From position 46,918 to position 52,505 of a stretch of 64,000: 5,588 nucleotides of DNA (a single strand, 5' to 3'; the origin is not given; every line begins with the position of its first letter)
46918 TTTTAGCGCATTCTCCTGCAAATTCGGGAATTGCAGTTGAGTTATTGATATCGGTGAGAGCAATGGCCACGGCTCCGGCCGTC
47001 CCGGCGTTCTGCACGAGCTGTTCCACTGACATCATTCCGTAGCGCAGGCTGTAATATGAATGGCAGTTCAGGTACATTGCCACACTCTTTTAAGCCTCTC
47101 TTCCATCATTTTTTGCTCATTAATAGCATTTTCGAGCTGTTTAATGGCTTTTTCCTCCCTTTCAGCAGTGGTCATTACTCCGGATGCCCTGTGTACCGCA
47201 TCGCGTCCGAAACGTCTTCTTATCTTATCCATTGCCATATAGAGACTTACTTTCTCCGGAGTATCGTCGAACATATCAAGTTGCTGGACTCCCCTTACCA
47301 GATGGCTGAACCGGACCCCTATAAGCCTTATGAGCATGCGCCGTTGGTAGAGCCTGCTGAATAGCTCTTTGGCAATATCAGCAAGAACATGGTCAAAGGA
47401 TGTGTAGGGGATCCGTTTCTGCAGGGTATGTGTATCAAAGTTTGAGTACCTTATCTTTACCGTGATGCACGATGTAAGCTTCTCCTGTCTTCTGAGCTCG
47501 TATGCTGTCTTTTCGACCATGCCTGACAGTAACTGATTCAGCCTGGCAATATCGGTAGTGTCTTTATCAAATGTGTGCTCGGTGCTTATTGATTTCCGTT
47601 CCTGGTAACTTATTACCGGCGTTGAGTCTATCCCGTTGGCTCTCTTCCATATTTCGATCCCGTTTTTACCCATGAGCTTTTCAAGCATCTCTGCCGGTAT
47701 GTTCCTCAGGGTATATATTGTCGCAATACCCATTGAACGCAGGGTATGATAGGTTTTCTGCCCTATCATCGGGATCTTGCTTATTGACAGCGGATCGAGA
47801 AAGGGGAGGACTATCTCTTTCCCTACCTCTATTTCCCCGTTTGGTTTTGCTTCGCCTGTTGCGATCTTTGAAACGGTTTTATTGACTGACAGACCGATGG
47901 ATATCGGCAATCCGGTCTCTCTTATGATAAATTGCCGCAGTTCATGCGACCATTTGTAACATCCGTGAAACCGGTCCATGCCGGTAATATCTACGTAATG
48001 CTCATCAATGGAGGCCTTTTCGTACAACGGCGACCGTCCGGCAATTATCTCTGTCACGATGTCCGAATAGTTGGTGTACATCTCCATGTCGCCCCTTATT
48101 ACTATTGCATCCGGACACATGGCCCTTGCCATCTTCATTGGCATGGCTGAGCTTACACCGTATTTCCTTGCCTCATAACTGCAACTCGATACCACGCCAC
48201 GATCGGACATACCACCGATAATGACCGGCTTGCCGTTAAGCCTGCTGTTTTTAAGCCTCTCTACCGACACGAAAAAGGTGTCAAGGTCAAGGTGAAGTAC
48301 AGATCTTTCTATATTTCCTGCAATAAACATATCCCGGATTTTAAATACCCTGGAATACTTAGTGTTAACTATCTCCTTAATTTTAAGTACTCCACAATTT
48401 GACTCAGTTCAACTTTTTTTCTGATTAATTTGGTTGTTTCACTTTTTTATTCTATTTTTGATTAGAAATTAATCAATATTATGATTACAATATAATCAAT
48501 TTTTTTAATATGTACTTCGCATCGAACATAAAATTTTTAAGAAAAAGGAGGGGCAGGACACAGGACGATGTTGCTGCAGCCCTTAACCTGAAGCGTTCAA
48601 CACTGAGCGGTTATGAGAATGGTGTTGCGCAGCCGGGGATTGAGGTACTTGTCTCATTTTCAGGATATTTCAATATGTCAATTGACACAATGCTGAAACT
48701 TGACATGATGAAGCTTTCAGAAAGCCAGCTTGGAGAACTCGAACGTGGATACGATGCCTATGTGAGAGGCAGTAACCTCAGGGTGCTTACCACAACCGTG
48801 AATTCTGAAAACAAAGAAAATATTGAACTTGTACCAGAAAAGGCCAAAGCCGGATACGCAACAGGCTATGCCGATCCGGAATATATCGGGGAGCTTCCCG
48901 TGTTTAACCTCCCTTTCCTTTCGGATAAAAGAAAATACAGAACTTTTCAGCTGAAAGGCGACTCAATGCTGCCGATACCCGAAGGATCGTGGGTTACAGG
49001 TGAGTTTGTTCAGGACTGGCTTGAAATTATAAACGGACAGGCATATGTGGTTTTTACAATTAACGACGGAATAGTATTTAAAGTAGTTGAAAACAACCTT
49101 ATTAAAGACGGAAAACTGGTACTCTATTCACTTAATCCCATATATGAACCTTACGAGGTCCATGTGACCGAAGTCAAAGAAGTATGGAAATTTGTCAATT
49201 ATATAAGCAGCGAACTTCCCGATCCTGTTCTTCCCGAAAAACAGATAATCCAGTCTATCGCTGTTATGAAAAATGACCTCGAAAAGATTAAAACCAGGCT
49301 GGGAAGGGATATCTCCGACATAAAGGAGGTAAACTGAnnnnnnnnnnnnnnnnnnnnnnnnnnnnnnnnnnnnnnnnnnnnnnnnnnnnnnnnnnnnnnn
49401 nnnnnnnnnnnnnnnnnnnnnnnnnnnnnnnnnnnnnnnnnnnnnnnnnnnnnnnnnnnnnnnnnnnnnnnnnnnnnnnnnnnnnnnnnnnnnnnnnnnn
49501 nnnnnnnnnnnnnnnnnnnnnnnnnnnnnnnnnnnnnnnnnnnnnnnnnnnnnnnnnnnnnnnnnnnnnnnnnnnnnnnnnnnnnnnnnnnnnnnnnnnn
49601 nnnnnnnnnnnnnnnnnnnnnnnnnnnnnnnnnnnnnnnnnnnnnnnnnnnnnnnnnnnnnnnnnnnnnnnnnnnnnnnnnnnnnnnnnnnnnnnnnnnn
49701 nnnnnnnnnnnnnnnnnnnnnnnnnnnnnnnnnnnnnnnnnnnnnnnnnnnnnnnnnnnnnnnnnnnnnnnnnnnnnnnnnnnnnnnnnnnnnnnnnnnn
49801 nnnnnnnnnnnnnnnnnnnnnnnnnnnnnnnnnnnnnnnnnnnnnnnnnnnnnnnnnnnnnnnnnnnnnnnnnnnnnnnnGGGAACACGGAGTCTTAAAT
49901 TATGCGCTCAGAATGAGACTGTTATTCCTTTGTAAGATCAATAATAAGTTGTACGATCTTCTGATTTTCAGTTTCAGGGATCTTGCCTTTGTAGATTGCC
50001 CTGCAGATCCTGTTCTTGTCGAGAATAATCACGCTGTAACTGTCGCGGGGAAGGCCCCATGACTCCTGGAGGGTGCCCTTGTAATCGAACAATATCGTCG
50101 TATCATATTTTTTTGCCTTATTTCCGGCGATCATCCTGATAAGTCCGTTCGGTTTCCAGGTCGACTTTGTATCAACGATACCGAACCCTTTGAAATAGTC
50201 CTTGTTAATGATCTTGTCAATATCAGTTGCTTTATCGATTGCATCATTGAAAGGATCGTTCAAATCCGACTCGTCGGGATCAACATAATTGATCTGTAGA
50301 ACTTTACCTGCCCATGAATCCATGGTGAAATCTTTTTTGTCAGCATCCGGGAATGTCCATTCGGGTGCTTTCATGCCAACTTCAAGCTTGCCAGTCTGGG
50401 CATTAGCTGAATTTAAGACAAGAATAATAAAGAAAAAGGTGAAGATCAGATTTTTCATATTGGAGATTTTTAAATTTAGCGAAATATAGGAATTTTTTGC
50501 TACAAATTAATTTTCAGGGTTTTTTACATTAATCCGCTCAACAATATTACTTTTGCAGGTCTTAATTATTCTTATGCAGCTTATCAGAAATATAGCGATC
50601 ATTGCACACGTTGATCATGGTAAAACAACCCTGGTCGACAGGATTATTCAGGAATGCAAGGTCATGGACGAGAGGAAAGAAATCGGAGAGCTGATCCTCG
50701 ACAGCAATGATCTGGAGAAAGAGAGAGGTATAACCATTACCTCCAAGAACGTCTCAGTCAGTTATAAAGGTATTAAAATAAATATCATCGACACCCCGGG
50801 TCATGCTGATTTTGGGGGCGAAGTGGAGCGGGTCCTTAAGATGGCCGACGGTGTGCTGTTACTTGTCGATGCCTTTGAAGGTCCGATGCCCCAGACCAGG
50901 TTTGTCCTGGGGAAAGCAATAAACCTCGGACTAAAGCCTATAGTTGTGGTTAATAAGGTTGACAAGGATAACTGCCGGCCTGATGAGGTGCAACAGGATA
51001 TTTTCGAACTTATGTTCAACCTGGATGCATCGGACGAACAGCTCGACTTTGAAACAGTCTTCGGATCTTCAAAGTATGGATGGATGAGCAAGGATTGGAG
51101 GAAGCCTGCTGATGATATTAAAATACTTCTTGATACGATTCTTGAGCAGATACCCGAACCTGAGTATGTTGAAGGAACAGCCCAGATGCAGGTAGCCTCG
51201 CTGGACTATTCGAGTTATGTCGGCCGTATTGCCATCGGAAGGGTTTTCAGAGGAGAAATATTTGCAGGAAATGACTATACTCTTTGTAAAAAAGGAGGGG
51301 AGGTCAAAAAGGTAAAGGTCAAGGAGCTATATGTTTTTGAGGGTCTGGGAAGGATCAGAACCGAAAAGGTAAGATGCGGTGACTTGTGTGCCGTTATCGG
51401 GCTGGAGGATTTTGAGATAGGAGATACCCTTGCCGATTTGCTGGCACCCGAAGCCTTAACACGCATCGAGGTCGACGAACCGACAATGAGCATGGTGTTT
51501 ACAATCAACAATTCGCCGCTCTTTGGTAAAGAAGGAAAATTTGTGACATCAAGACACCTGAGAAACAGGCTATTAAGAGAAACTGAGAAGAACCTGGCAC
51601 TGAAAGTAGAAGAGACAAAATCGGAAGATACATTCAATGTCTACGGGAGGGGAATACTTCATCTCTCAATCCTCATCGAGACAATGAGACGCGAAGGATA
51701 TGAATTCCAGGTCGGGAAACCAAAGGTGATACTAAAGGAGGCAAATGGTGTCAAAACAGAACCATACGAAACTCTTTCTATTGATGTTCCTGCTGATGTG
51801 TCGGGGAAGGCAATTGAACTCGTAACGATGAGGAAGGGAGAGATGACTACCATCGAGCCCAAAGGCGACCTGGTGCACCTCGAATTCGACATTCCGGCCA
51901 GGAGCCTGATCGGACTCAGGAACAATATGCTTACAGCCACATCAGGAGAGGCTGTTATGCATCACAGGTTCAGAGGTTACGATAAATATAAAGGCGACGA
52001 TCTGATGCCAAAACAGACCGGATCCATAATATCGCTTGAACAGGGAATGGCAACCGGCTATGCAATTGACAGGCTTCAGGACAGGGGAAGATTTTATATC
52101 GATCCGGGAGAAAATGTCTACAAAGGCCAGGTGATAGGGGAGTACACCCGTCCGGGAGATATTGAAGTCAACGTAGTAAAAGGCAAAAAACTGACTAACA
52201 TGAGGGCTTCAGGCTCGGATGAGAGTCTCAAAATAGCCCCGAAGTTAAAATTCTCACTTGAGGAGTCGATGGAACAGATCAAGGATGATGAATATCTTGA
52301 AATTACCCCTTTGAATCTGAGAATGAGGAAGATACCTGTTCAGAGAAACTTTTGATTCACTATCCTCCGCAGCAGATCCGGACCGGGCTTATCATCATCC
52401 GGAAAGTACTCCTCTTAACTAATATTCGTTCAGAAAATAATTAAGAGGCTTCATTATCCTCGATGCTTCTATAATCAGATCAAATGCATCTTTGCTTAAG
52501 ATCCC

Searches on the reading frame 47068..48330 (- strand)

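Call 57: search_protein_families(library=pfam, proteins=[window:47068-48330:-])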
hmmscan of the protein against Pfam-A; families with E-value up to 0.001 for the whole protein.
window:47068-48330:- (420 aa): 3 families
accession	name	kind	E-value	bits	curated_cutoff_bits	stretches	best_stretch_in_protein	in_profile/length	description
PF00817.25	IMS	-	3.3e-45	154.1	23.2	1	14-158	1-147/148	impB/mucB/samB family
PF11799.13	IMS_C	-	5.8e-27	94.7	20.7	1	245-353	1-109/109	impB/mucB/samB family C-terminal domain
PF21999.2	IMS_HHH_1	-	1.2e-05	26.1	27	1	185-235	2-53/53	DNA polymerase-iota, thumb domain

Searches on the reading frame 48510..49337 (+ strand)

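Call 57: search_protein_families(library=pfam, proteins=[window:48510-49337:+])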
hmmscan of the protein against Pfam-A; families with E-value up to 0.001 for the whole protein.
window:48510-49337:+ (275 aa): 4 families
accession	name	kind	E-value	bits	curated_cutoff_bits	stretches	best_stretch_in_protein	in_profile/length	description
PF01381.28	HTH_3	-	8.5e-14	51.8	23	1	7-59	1-53/55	Helix-turn-helix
PF00717.28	Peptidase_S24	-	4.1e-08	33.4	23.3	1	110-219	4-105/116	Peptidase S24-like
PF13560.12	HTH_31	-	5.9e-08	33.3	27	1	10-50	9-50/64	Helix-turn-helix domain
PF12844.13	HTH_19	-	4e-07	30.3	30.2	1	6-62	3-59/64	Helix-turn-helix domain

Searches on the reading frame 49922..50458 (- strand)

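Call 57: search_protein_families(library=pfam, proteins=[window:49922-50458:-])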
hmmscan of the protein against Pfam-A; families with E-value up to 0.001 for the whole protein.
window:49922-50458:- (178 aa): 1 family
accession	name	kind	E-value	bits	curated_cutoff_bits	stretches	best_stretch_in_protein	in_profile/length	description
PF09695.16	YtfJ_HI0045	-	1.2e-07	32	24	1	43-172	29-157/160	Bacterial protein of unknown function (YtfJ_HI0045)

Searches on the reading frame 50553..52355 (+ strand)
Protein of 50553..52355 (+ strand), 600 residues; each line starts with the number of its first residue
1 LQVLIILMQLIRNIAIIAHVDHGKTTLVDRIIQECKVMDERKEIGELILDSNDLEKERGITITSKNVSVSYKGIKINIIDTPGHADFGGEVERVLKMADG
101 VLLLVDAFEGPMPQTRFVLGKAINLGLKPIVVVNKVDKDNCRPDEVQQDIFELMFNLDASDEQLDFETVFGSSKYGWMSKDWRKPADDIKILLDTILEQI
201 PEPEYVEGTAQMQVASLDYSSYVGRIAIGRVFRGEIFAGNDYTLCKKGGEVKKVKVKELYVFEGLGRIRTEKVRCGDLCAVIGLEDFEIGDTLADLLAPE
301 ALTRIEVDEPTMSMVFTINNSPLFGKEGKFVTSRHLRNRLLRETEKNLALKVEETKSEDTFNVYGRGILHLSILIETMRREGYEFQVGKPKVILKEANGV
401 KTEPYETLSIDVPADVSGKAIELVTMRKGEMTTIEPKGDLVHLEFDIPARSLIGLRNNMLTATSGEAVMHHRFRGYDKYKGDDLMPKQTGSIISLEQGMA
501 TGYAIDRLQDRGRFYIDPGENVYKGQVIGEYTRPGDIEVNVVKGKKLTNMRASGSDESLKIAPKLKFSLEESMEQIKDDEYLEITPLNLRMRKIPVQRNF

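Call 8: search_protein_families(library=pfam, proteins=[window:50553-52355:+])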
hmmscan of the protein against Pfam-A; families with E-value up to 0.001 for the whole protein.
window:50553-52355:+ (600 aa): 6 families
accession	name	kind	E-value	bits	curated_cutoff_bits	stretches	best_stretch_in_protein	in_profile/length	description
PF00009.33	GTP_EFTU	-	1.5e-54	184.9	26.5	1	11-201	3-187/188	Elongation factor Tu GTP binding domain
PF21018.2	BipA_C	-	1.2e-40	138.1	23.8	1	489-595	1-107/110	TypA/BipA C-terminal domain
PF00679.30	EFG_C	-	6.9e-21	74.5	27.9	1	402-482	3-84/89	Elongation factor G C-terminus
PF03144.31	GTP_EFTU_D2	-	2.4e-10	41.1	30.3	1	224-294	1-73/73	Elongation factor Tu domain 2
PF22042.2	EF-G_D2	-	1.2e-07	32.2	27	1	217-294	11-82/84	Elongation factor G domain 2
PF01926.29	MMR_HSR1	-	2e-06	28.3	21.9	1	14-135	2-113/113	50S ribosome-binding GTPase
